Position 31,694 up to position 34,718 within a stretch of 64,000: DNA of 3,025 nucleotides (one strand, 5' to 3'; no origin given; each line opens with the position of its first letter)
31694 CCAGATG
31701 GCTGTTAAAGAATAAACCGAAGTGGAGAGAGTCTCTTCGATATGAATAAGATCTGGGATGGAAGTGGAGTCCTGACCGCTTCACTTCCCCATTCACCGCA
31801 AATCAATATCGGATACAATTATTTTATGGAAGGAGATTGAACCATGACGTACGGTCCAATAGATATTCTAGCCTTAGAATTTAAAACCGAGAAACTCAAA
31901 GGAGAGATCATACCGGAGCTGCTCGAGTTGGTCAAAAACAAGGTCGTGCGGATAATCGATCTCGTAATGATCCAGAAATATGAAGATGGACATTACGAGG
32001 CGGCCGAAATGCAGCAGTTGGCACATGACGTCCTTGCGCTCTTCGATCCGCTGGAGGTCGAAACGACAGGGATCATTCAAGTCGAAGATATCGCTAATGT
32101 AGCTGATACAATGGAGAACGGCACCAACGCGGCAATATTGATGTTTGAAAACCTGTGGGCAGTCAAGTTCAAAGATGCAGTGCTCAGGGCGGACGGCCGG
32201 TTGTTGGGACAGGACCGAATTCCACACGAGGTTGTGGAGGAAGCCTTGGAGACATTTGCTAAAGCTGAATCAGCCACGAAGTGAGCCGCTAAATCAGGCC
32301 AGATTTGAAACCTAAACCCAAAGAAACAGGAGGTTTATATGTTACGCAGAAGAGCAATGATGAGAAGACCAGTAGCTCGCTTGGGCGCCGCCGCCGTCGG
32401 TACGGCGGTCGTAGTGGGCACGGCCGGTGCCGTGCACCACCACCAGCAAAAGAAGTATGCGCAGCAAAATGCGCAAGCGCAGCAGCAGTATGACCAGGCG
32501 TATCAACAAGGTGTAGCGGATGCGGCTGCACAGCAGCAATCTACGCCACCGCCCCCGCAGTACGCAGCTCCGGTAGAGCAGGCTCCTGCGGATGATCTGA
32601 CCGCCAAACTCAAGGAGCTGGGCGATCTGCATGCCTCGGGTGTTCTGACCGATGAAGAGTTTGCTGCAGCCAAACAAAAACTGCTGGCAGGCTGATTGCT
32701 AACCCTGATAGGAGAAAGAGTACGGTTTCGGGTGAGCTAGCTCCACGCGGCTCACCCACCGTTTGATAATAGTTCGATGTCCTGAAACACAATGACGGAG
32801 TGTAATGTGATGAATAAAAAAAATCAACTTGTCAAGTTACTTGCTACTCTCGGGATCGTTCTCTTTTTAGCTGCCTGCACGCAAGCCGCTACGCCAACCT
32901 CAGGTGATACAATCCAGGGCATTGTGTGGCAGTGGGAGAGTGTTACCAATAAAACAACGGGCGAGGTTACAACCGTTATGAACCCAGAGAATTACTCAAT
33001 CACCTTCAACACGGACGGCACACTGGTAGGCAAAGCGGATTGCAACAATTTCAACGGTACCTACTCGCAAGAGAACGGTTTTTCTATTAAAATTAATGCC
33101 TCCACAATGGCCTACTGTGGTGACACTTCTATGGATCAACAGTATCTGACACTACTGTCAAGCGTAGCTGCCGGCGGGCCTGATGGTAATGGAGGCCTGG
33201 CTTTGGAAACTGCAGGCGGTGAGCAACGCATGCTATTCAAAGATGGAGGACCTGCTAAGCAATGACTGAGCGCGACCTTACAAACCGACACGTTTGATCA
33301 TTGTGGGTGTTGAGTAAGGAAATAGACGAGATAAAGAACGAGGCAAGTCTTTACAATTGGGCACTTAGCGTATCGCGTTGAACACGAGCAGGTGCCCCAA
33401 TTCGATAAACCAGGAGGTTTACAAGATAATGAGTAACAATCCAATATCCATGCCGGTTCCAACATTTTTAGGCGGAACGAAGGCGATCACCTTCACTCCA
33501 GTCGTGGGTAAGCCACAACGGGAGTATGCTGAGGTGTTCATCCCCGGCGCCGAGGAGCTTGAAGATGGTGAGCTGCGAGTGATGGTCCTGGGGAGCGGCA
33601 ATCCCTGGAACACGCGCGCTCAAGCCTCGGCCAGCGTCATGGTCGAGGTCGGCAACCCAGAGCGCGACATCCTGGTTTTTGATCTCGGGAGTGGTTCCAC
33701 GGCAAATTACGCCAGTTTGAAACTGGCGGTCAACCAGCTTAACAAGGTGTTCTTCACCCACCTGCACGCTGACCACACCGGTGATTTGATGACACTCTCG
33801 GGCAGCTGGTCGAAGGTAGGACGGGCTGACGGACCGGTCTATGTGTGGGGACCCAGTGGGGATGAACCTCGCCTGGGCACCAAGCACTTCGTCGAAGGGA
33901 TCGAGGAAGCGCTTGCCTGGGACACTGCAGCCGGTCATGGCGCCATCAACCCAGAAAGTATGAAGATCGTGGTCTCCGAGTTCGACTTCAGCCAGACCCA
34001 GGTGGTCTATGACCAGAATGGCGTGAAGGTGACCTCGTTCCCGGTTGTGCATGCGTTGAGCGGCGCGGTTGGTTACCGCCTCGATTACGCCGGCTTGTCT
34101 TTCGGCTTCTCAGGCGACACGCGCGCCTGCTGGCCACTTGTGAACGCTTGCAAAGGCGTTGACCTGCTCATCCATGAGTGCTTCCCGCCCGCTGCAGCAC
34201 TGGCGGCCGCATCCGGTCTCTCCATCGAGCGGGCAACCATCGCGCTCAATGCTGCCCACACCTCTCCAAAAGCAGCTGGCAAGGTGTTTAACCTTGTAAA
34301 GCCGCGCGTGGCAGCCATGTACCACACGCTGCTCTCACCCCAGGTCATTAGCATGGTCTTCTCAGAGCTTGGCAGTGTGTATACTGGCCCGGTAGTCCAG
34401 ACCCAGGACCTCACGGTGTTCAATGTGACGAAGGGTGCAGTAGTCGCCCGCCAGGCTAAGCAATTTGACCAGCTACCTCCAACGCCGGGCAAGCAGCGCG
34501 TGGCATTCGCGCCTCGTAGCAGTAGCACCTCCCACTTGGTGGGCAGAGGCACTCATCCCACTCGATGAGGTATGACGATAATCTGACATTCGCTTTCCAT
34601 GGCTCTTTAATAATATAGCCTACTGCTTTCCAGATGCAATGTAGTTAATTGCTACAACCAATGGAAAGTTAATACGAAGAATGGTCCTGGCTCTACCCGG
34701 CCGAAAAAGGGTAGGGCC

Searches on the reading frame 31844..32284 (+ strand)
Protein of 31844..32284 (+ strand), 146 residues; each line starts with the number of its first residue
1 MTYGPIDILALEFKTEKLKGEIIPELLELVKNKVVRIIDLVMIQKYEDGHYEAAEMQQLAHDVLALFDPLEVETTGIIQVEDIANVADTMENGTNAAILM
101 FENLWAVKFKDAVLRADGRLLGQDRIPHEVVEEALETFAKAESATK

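Call 9: search_protein_families(library=pfam, proteins=[window:31844-32284:+], max_evalue=0.01)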
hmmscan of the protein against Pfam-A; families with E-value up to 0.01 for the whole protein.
window:31844-32284:+ (146 aa): 1 family
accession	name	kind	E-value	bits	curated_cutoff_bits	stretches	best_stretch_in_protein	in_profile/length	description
PF19850.4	DUF6325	-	5.2e-09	36.8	23.4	1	3-139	2-136/141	Family of unknown function (DUF6325)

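Call 30: search_protein_families(library=ncbifam, proteins=[window:31844-32284:+], max_evalue=0.01)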
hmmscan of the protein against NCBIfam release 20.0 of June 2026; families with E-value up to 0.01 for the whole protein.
window:31844-32284:+ (146 aa): 0 families

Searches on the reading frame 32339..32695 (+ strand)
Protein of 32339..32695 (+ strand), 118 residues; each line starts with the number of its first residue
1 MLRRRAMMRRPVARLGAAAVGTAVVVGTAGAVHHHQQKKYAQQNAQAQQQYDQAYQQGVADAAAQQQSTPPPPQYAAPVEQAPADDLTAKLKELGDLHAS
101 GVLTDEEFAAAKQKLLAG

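Call 9: search_protein_families(library=pfam, proteins=[window:32339-32695:+], max_evalue=0.01)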
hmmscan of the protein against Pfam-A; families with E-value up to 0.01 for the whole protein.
window:32339-32695:+ (118 aa): 3 families
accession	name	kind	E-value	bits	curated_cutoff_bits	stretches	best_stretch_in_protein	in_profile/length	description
PF09851.14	SHOCT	-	4.2e-10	39.5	27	1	90-116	2-28/28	Short C-terminal domain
PF20506.3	DUF6732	-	0.003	17.8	27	1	15-50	33-68/72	Family of unknown function (DUF6732)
PF05120.17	GvpG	-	0.0069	17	30.6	1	80-117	26-63/67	Gas vesicle protein G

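Call 30: search_protein_families(library=ncbifam, proteins=[window:32339-32695:+], max_evalue=0.01)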
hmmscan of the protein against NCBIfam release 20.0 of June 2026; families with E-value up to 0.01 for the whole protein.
window:32339-32695:+ (118 aa): 1 family
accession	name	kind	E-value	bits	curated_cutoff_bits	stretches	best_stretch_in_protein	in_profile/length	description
NF038083.1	CU044_5270_fam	subfamily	0.0016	18.3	100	1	3-73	23-93/284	CU044_5270 family protein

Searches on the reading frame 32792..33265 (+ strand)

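Call 52: search_protein_families(library=pfam, proteins=[window:32792-33265:+], max_evalue=0.001)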
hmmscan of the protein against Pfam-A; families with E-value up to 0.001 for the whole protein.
window:32792-33265:+ (157 aa): 1 family
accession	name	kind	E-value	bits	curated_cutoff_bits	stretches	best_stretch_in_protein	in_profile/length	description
PF03724.22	META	-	5.6e-14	52.5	24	1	40-150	3-109/109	META domain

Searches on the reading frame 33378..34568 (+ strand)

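Call 52: search_protein_families(library=pfam, proteins=[window:33378-34568:+], max_evalue=0.001)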
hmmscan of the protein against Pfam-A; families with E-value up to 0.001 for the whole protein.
window:33378-34568:+ (396 aa): 2 families
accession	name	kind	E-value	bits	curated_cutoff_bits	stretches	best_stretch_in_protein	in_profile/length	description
PF12706.13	Lactamase_B_2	-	3.5e-12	46.8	27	1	116-316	26-199/200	Beta-lactamase superfamily domain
PF00753.33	Lactamase_B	-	2e-09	38.1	22.7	1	85-248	7-150/196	Metallo-beta-lactamase superfamily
